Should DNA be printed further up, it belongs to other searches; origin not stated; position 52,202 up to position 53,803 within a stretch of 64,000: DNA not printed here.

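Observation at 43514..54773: SusC/SusD-linked putative (amino)phosphonate utilisation locus with an XRE-cupin regulator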

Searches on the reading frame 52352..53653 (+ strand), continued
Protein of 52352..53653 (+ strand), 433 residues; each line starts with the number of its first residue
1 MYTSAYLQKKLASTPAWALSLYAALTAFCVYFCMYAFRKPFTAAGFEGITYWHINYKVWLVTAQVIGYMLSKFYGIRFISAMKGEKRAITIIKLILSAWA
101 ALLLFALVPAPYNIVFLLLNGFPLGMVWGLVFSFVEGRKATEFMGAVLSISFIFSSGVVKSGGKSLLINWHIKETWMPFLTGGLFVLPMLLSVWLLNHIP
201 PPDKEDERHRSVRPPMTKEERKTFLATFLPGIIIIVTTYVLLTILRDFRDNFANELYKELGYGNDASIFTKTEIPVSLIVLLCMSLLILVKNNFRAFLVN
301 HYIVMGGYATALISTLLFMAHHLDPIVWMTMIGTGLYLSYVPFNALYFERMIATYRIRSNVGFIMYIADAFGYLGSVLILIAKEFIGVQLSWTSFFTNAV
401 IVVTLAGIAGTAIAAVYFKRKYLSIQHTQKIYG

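Call 73: find_homologous_proteins(query=window:52352-53650:+, max_evalue=0.00001)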
Query window:52352-53650:+ (433 aa): 7745 proteins with E <= 0.00001 among 8000 candidates; the best 120 are listed.
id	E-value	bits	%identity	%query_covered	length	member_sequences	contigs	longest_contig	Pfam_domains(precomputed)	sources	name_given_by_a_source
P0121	3.3e-280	947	99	100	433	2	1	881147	PF18943.7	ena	-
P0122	6.8e-258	874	90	100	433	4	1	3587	PF18943.7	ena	-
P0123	2.0e-232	790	80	100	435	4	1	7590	PF18943.7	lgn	-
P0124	1.3e-231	787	79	100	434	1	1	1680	PF18943.7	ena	-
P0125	2.7e-230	783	80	100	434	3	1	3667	PF18943.7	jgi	-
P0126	1.1e-229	781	80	100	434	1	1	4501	PF18943.7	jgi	-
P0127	2.3e-228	777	81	100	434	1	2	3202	PF18943.7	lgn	-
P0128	5.3e-227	772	80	100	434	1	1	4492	PF18943.7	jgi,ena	-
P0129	1.2e-226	771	80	98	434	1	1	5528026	PF18943.7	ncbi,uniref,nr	ncbi:hypothetical protein FRZ67_07380 [Panacibacter ginsenosidivorans]|uniref:MFS transporter n=1 Ta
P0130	1.2e-224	764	78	100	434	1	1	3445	PF18943.7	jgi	jgi:hypothetical protein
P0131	1.3e-224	764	78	100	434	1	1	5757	PF18943.7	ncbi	ncbi:MAG: DUF5690 family protein [Panacibacter sp.]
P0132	1.1e-222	758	77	100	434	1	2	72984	PF18943.7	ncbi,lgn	ncbi:DUF5690 family protein [soil metagenome]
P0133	3.1e-221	753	78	99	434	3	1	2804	PF18943.7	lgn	-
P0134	6.9e-220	749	77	100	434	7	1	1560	PF18943.7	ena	-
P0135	1.1e-219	748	77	100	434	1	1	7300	PF18943.7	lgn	-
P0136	1.5e-218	744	77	99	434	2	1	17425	PF18943.7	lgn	-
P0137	3.5e-218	743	76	100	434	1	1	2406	PF18943.7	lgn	-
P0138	4.0e-218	743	76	100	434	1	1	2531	PF18943.7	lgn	-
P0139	7.2e-218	742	76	100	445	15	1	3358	PF18943.7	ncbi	-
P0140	6.3e-217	739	77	99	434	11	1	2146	PF18943.7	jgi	-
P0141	2.3e-216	737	77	99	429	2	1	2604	PF18943.7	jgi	-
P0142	1.1e-215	735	75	98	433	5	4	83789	PF18943.7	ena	-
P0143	1.3e-215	735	77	95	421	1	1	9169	PF18943.7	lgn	-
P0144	5.9e-215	732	76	99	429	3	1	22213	PF18943.7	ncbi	-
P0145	3.6e-214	730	75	99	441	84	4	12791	PF18943.7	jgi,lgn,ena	jgi:hypothetical protein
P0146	1.3e-213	728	75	99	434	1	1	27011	PF18943.7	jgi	-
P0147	4.0e-213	726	75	99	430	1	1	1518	PF18943.7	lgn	-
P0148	5.1e-213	726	74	100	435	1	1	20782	PF18943.7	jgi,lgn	-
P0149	1.5e-212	724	74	100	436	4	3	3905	PF18943.7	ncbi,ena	-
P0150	8.5e-212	722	74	99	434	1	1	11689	PF18943.7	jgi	jgi:hypothetical protein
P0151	1.0e-211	722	76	96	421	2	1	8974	PF18943.7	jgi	jgi:hypothetical protein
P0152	1.6e-211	721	76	98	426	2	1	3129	PF18943.7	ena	-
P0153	4.1e-210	716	74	100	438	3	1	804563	PF18943.7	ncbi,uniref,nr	ncbi:DUF5690 family protein [Ferruginibacter paludis]|uniref:DUF5690 family protein n=1 Tax=Ferrugin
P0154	4.7e-210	716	75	99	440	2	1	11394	PF18943.7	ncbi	-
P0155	7.1e-210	716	75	97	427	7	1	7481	PF18943.7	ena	-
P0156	1.8e-209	714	75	97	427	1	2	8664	PF18943.7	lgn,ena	-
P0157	3.7e-209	713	76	96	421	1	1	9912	PF18943.7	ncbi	ncbi:MAG TPA: DUF5690 family protein [Chitinophagaceae bacterium]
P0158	5.1e-209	713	75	97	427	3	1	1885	PF18943.7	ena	-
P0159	6.2e-208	709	75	97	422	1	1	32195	PF18943.7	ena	-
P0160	7.4e-206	702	72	100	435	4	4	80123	PF18943.7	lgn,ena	-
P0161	1.2e-205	702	74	95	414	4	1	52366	PF18943.7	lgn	-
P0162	2.5e-205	701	72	98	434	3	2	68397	PF18943.7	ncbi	-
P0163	3.7e-205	700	72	99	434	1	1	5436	PF18943.7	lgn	-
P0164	7.2e-205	699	73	99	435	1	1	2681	PF18943.7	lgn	-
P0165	1.5e-204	698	71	99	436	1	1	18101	PF18943.7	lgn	-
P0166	1.2e-203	695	71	99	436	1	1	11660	PF18943.7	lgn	-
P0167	1.8e-203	695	71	100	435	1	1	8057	PF18943.7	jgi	jgi:hypothetical protein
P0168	2.1e-203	694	73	98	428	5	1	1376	PF18943.7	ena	-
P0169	2.9e-203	694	72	99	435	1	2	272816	PF18943.7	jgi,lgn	jgi:MFS family permease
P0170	1.2e-202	692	72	98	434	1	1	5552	PF18943.7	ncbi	-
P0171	1.2e-202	692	71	100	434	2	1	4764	PF18943.7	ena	-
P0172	1.2e-202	692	72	97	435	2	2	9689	PF18943.7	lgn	-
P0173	1.6e-202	691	73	97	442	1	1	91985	PF18943.7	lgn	-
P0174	1.7e-202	691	71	100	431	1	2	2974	PF18943.7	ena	-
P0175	5.1e-202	690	70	98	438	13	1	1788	PF18943.7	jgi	-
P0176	1.6e-201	688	71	99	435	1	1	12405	PF18943.7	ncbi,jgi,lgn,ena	-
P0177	4.4e-201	687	73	97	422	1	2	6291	PF18943.7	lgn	-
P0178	6.4e-201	686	77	92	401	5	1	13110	PF18943.7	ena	-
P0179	7.3e-201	686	77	92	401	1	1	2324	PF18943.7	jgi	jgi:hypothetical protein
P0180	7.4e-201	686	70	99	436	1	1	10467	PF18943.7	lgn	-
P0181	8.1e-201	686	70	99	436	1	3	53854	PF18943.7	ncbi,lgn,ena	ncbi:MAG: DUF5690 family protein [Ilyomonas sp.]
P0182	1.3e-200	685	71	96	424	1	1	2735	PF18943.7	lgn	-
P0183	2.3e-200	684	70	98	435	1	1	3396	PF18943.7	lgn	-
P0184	8.8e-200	682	71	99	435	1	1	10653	PF18943.7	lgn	-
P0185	9.0e-200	682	71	100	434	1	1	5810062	PF18943.7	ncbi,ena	-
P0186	1.1e-199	682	69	100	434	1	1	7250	PF18943.7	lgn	-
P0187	2.4e-199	681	71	98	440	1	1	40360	PF18943.7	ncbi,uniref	ncbi:DUF5690 family protein [Parafilimonas sp.]|uniref:DUF5690 family protein n=1 Tax=Parafilimonas 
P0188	3.6e-199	680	71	97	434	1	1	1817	PF18943.7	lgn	-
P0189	4.7e-199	680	70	98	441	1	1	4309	PF18943.7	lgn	-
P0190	5.0e-199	680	70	100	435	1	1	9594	PF18943.7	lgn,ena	-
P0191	5.0e-199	680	69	99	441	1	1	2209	PF18943.7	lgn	-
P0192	5.2e-199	680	73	94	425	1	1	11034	PF18943.7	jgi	-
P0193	7.0e-199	679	69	99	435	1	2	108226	PF18943.7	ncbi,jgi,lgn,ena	-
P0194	2.1e-198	678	69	100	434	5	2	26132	PF18943.7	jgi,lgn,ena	-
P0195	8.2e-198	676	71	98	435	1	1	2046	PF18943.7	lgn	-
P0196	9.3e-198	676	78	88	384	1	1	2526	PF18943.7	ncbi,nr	ncbi:MAG TPA: DUF5690 family protein, partial [Chitinophagaceae bacterium]|nr:DUF5690 family protein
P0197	9.6e-198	676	71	98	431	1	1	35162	PF18943.7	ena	-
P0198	1.1e-197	676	73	94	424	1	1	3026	PF18943.7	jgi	jgi:Family of unknown function (DUF5690)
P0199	2.9e-197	674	72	96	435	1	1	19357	PF18943.7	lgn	-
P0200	4.4e-197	674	70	97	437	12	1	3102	PF18943.7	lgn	-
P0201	5.9e-197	673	69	100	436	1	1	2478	PF18943.7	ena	-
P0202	6.6e-197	673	70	98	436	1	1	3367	PF18943.7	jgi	-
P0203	9.1e-197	672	71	98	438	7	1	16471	PF18943.7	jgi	jgi:hypothetical protein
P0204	1.6e-196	672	71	97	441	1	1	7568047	PF18943.7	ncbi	ncbi:MAG: DUF5690 family protein [Chitinophagaceae bacterium]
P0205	1.8e-196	672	69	98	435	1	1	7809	PF18943.7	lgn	-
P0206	1.9e-196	671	69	99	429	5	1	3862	PF18943.7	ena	-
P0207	2.1e-196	671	69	98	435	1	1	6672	PF18943.7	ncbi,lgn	ncbi:MAG: DUF5690 family protein [Chitinophagaceae bacterium]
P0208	2.1e-196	671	69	99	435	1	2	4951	PF18943.7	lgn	-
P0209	2.5e-196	671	71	96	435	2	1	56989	PF18943.7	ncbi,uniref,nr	ncbi:DUF5690 family protein [Flavisolibacter nicotianae]|uniref:DUF5690 family protein n=1 Tax=Flavi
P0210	2.6e-196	671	68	100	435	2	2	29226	PF18943.7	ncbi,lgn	-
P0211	2.7e-196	671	72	96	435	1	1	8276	PF18943.7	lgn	-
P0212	2.8e-196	671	68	100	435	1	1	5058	PF18943.7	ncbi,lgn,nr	ncbi:MAG: hypothetical protein JWQ09_6095 [Segetibacter sp.]|nr:hypothetical protein [Segetibacter s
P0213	3.2e-196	671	69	99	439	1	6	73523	PF18943.7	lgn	-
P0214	3.6e-196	671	68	98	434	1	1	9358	PF18943.7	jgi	jgi:hypothetical protein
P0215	3.8e-196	670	70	98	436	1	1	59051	PF18943.7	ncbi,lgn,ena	-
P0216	4.9e-196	670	69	100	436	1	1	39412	PF18943.7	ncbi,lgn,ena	-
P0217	5.9e-196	670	71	98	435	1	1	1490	PF18943.7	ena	-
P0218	6.0e-196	670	68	100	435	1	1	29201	PF18943.7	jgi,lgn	-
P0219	8.7e-196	669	71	96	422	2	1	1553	PF18943.7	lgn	-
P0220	9.3e-196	669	66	100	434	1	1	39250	PF18943.7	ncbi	-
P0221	9.9e-196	669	68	100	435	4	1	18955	PF18943.7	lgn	-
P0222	1.1e-195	669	70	97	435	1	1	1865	PF18943.7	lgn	-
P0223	1.2e-195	669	68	100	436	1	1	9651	PF18943.7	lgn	-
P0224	1.8e-195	668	72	96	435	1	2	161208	PF18943.7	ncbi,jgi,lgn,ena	-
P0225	2.5e-195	668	66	98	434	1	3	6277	PF18943.7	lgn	-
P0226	2.9e-195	668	70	97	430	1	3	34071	PF18943.7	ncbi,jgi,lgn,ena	jgi:MFS family permease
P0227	2.9e-195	668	69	100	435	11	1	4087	PF18943.7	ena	-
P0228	4.9e-195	667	67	99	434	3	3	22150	PF18943.7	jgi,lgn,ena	-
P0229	5.0e-195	667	69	98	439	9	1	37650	PF18943.7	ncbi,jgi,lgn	-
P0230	5.3e-195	667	69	100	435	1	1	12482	PF18943.7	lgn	-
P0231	5.5e-195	667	69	97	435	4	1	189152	PF18943.7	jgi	jgi:hypothetical protein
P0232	5.8e-195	667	68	100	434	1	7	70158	PF18943.7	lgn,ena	-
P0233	6.2e-195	666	68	99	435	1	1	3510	PF18943.7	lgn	-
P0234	6.7e-195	666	71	96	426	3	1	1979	PF18943.7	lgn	-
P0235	7.7e-195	666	72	96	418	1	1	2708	PF18943.7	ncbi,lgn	ncbi:MAG: DUF5690 family protein [Segetibacter sp.]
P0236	7.9e-195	666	68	99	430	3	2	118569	PF18943.7,PF07690.22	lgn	-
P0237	9.4e-195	666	71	96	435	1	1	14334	PF18943.7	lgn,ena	-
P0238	1.0e-194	666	68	100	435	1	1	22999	PF18943.7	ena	-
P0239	1.3e-194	665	69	98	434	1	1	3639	PF18943.7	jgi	jgi:hypothetical protein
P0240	2.1e-194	665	67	99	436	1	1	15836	PF18943.7,PF07690.22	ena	-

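Call 81: predict_structure(alignment_id=A3)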
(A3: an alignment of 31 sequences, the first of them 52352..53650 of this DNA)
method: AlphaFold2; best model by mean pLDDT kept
length: 433 residues; sequences in the alignment: 31
mean_pLDDT: 84.0   pTM: 0.83
mean pLDDT of the five models: 84.0, 80.6, 77.1, 75.7, 67.5
residues with pLDDT >= 90: 166; 70-90: 218; 50-70: 43; < 50: 6
segments of 3 or more residues with pLDDT < 50: 428-433
pLDDT, mean of each block of 10 residues (from residue 1): 88 88 90 87 82 86 88 75 79 93 94 91 85 77 75 89 92 92 91 92 68 67 79 82 88 92 93 93 83 85 90 97 96 88 71 66 67 84 73 91 91 88 64 32
secondary structure, 60 per line:
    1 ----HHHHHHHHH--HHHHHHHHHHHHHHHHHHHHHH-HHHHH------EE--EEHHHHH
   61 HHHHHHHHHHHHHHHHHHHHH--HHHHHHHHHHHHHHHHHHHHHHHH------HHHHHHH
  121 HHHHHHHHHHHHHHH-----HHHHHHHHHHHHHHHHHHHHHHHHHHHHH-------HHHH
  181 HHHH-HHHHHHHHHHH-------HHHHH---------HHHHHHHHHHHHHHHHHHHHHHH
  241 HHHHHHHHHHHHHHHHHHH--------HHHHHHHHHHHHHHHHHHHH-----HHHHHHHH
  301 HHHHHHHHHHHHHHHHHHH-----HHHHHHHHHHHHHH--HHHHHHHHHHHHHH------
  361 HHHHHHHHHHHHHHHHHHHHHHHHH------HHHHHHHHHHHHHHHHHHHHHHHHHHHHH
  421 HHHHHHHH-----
elements in order: H5-13 H16-37 H39-43 H56-81 H84-107 H114-135 H141-169 H177-184 H186-196 H204-208 H218-259 H268-287 H293-319 H325-338 H341-354 H361-385 H392-428

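Call 87: search_protein_families(library=pfam, proteins=[L052:17381-19033:+, L031:7872-9176:+, L009:6959-8662:-, L056:7227-8039:-, L056:8087-9058:-, L031:1371-4904:+, L031:4940-7882:+, L029:1433-4135:+, L047:12612-15149:+], max_evalue=0.0001)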
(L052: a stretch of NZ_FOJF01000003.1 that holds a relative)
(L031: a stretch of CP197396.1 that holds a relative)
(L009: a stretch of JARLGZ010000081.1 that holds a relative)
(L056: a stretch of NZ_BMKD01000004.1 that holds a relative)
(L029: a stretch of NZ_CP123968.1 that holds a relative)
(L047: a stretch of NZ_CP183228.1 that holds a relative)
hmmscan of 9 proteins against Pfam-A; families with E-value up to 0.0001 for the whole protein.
L052:17381-19033:+ (550 aa): 6 families
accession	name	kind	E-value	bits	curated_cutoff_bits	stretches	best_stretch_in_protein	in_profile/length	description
PF01663.27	Phosphodiest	-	1.2e-30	107.7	23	1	27-230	1-221/342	Type I phosphodiesterase / nucleotide pyrophosphatase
PF07691.17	PA14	-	4.9e-17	62.5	24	1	449-526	42-127/147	PA14 domain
PF13290.12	CHB_HEX_C_1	-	1.4e-14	54.2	22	1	325-389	2-65/67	Chitobiase/beta-hexosaminidase C-terminal domain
PF13287.12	Fn3_assoc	-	2.9e-10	40.5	23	1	337-390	2-55/59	Fn3 associated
PF00884.28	Sulfatase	-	1.7e-08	34.6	25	1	149-258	142-280/301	Sulfatase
PF01676.23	Metalloenzyme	-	1.2e-06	28.7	24.3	1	153-273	131-244/252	Metalloenzyme superfamily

L031:7872-9176:+ (434 aa): 4 families
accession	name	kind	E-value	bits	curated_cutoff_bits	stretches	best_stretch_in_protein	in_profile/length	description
PF01663.27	Phosphodiest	-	2.2e-18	67.4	23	1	42-241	2-220/342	Type I phosphodiesterase / nucleotide pyrophosphatase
PF18962.6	Por_Secre_tail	-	2e-13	50.9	27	1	360-432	2-75/75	Secretion system C-terminal sorting domain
PF00884.28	Sulfatase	-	6.6e-08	32.7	25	0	56-125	23-88/301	Sulfatase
PF01676.23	Metalloenzyme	-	5.4e-06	26.5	24.3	1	52-241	20-201/252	Metalloenzyme superfamily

L009:6959-8662:- (567 aa): 6 families
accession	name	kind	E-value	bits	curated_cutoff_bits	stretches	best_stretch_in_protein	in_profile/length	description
PF01663.27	Phosphodiest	-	1.6e-27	97.5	23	1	44-246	1-220/342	Type I phosphodiesterase / nucleotide pyrophosphatase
PF13290.12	CHB_HEX_C_1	-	5e-16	58.8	22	1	342-405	2-64/67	Chitobiase/beta-hexosaminidase C-terminal domain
PF07691.17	PA14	-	1.4e-15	57.8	24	1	464-560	40-146/147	PA14 domain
PF13287.12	Fn3_assoc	-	5.9e-11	42.8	23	1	355-407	3-55/59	Fn3 associated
PF00884.28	Sulfatase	-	4e-09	36.7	25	1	183-291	200-296/301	Sulfatase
PF01676.23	Metalloenzyme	-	5e-06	26.6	24.3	1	169-279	130-233/252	Metalloenzyme superfamily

L056:7227-8039:- (270 aa): 3 families
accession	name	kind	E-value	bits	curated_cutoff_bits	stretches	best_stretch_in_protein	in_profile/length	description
PF12833.13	HTH_18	-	1.7e-19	70.3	33.6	1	193-268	2-77/80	Helix-turn-helix domain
PF22200.2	ExsA_N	-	3.9e-13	50.4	27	1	33-157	3-130/136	ExsA N-terminal regulatory domain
PF00165.29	HTH_AraC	-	3.2e-12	46.7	26.6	1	244-270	17-42/42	Bacterial regulatory helix-turn-helix proteins, AraC family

L056:8087-9058:- (323 aa): 1 family
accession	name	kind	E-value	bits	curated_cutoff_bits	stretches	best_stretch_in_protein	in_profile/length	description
PF00248.27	Aldo_ket_red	-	2.9e-63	214.1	24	1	18-307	1-287/291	Aldo/keto reductase family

L031:1371-4904:+ (1177 aa): 4 families
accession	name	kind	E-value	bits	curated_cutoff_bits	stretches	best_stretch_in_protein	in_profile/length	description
PF13385.13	Laminin_G_3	-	1.6e-37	129.4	27.6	2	55-208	12-150/151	Concanavalin A-like lectin/glucanases superfamily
PF00041.27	fn3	-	4.6e-12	46.4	25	0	412-481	3-68/84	Fibronectin type III domain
PF07953.20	Toxin_R_bind_N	-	1.8e-09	38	23.8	1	520-631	37-147/191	Clostridium neurotoxin, N-terminal receptor binding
PF18962.6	Por_Secre_tail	-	2.4e-09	37.8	27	1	1104-1175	1-75/75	Secretion system C-terminal sorting domain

L031:4940-7882:+ (980 aa): 5 families
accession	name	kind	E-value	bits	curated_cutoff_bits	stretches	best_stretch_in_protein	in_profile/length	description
PF14905.12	OMP_b-brl_3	-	8.9e-28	97.9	27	1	630-952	107-378/408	Outer membrane protein beta-barrel family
PF00593.30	TonB_dep_Rec_b-barrel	-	4.6e-26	93.1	27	1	474-947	25-436/436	TonB dependent receptor-like, beta-barrel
PF13715.12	CarbopepD_reg_2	-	8.9e-16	58.1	32.2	1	27-113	1-88/88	CarboxypepD_reg-like domain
PF07715.20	Plug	-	2.1e-13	51.1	23.9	1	132-236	5-107/107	TonB-dependent Receptor Plug Domain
PF13620.12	CarboxypepD_reg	-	3.1e-13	50.3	32.3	1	26-101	1-81/82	Carboxypeptidase regulatory-like domain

L029:1433-4135:+ (900 aa): 4 families
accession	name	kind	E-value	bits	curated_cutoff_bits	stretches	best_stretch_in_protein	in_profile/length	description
PF04185.19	Phosphoesterase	-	4.8e-11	42.9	23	0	632-824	170-355/356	Phosphoesterase family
PF10282.15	Lactonase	-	6e-07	29.4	21.7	0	116-223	196-309/344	Lactonase, 7-bladed beta-propeller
PF21783.3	YNCE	-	2.4e-06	27.6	27.1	0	172-226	37-91/339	YNCE-like beta-propeller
PF25174.1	Beta-prop_THOC3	-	1.9e-05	24.2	305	0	56-150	83-168/272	THOC3 beta-propeller domain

L047:12612-15149:+ (845 aa): 2 families
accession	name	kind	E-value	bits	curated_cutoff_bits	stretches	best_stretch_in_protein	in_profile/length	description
PF04185.19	Phosphoesterase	-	6.4e-92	308.9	23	2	47-271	2-219/356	Phosphoesterase family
PF05506.17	PLipase_C_C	-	9.6e-27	94.2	24.4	2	637-741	1-79/80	Bacterial phospholipase C, C-terminal domain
